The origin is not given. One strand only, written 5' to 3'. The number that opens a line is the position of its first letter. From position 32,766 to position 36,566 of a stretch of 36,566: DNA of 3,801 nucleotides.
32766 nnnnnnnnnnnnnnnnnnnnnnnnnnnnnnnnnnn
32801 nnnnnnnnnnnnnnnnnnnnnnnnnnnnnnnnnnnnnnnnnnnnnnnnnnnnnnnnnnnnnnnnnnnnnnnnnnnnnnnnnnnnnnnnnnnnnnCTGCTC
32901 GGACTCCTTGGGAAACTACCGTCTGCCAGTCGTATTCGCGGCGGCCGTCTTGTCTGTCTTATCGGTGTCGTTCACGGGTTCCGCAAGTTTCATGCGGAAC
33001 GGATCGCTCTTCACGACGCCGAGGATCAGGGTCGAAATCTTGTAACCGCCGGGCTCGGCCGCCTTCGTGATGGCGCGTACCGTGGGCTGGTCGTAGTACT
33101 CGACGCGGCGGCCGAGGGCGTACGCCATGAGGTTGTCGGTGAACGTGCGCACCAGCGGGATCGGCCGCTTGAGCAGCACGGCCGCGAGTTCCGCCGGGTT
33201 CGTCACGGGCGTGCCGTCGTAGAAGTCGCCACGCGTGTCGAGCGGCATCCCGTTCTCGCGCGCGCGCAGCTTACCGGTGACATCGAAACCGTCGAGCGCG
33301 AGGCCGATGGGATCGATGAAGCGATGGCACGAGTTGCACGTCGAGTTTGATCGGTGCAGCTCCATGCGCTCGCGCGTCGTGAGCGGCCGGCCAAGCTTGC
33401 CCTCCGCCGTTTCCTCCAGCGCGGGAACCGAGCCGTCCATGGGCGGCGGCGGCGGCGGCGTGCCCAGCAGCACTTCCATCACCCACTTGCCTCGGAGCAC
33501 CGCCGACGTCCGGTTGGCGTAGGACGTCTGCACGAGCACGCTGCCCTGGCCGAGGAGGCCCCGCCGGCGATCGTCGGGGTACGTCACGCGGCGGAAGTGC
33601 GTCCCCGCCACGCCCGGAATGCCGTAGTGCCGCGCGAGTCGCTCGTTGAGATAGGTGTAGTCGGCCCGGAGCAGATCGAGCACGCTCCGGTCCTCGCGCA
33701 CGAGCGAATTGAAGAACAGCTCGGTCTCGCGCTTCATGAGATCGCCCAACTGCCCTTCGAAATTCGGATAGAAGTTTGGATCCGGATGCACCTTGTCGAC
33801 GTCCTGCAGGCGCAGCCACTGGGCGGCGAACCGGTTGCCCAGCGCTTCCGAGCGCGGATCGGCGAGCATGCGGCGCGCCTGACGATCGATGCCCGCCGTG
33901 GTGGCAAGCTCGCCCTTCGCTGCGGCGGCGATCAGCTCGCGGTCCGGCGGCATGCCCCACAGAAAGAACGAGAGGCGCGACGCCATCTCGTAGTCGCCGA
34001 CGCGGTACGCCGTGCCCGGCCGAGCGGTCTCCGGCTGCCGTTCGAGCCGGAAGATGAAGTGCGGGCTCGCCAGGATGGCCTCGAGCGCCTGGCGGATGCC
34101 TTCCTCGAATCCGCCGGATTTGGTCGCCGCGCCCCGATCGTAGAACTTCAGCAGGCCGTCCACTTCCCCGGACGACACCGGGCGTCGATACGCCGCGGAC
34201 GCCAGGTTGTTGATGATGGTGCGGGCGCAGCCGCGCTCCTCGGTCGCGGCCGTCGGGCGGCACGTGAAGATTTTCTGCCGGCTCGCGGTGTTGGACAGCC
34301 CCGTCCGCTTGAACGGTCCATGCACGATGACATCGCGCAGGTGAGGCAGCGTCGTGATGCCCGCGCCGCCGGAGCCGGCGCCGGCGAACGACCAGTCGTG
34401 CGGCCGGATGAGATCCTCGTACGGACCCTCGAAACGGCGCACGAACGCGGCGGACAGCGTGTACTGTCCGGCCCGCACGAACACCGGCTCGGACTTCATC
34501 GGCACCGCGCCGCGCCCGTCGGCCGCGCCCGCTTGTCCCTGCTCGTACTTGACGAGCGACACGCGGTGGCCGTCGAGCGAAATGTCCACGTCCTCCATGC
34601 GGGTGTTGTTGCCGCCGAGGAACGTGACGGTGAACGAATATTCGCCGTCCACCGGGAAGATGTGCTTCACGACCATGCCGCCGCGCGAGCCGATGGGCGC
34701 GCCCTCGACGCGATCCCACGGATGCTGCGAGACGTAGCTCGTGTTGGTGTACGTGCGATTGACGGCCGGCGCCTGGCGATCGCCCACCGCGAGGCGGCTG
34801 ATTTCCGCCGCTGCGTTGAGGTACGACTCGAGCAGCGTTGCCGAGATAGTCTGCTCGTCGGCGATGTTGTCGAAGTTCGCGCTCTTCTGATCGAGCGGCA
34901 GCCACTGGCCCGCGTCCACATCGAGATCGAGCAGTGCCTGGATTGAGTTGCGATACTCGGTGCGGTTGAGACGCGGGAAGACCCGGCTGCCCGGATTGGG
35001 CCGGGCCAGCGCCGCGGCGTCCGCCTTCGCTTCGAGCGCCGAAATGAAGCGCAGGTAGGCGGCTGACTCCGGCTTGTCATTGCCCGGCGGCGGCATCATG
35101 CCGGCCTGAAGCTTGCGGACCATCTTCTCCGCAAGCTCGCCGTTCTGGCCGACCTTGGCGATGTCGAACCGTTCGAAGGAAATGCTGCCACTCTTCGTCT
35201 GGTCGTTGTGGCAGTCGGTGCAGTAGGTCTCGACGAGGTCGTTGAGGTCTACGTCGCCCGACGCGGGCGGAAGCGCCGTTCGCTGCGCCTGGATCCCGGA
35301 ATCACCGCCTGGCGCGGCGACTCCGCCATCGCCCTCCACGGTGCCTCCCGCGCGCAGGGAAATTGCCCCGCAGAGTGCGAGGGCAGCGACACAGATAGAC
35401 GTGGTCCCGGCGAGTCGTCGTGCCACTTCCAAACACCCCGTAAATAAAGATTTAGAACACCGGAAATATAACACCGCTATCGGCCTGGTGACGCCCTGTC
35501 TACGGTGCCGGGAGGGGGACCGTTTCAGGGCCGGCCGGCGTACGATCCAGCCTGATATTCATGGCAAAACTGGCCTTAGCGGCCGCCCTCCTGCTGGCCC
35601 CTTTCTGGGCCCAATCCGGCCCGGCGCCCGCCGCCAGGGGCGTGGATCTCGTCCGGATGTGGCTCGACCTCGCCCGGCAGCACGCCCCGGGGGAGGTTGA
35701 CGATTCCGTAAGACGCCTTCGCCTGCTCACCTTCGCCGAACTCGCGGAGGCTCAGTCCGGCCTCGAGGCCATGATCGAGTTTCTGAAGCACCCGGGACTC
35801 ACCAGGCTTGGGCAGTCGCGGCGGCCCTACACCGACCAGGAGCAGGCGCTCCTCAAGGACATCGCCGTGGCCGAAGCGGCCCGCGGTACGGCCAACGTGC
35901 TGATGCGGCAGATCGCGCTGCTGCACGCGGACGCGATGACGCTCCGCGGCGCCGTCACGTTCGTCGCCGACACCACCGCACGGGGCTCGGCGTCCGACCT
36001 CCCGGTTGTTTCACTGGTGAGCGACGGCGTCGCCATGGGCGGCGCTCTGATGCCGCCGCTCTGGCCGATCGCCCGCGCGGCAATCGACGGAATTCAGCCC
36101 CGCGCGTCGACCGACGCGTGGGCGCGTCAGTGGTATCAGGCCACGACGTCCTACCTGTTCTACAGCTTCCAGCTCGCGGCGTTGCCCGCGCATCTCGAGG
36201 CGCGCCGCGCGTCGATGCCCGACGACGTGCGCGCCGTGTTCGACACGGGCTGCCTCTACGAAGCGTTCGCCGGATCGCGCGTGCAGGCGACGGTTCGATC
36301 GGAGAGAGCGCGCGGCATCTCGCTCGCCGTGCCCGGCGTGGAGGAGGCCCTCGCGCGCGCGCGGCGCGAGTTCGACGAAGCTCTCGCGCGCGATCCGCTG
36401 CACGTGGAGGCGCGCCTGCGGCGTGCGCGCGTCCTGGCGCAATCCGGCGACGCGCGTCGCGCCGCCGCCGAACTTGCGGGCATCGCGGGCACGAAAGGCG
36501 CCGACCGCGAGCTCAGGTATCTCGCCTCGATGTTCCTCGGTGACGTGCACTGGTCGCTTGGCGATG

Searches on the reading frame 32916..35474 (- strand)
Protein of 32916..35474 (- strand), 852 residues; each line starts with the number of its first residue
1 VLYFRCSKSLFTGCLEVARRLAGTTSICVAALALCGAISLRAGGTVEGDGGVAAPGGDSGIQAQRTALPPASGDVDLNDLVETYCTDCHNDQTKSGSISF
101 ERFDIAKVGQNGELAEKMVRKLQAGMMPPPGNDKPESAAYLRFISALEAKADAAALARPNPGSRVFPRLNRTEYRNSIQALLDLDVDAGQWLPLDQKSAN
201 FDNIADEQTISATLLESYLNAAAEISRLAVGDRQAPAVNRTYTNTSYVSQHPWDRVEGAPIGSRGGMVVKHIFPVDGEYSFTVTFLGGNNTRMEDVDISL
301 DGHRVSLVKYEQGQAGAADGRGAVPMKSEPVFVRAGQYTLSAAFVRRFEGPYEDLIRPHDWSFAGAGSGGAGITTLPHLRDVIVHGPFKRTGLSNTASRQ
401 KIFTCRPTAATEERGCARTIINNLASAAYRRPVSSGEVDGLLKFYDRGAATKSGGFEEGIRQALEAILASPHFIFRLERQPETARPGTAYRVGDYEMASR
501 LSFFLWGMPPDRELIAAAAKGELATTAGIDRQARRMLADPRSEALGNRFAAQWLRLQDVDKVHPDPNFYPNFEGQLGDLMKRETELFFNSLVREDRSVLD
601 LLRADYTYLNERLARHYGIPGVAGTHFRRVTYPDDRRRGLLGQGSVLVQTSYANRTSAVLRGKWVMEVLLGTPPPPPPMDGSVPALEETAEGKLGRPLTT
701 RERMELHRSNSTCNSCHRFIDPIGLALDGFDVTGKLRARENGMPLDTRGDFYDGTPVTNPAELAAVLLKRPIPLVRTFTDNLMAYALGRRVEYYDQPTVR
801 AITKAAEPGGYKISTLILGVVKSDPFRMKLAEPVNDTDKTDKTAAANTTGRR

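Call 8: search_protein_families(library=pfam, proteins=[window:32916-35474:-])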
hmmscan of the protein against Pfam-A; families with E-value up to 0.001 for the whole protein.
window:32916-35474:- (852 aa): 5 families
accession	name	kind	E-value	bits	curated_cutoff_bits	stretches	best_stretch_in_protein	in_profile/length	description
PF07631.16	PSD4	-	6.5e-47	159.7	23.3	1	494-619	3-128/128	Protein of unknown function (DUF1592)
PF07627.16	PSCyt3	-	2.5e-32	111.5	27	1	637-739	1-97/98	Protein of unknown function (DUF1588)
PF07624.16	PSD2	-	3.6e-22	78.3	25.8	1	753-826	1-74/74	Protein of unknown function (DUF1585)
PF07637.16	PSD5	-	9.6e-21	74.4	34.2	1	416-478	1-62/62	Protein of unknown function (DUF1595)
PF07626.16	PSD3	-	4.5e-19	69.1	23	1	168-230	2-64/65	Protein of unknown function (DUF1587)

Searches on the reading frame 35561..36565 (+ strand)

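Call 77: search_protein_families(library=pfam, proteins=[window:35561-36565:+], max_evalue=0.001)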
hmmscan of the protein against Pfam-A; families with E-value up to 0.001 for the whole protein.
window:35561-36565:+ (335 aa): 2 families
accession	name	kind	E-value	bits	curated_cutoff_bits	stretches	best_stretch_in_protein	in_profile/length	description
PF14559.12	TPR_19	-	6.8e-06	26.8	25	1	262-321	5-64/68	Tetratricopeptide repeat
PF13432.12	TPR_16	-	0.00048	21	32.7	1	265-307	14-56/65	Tetratricopeptide repeat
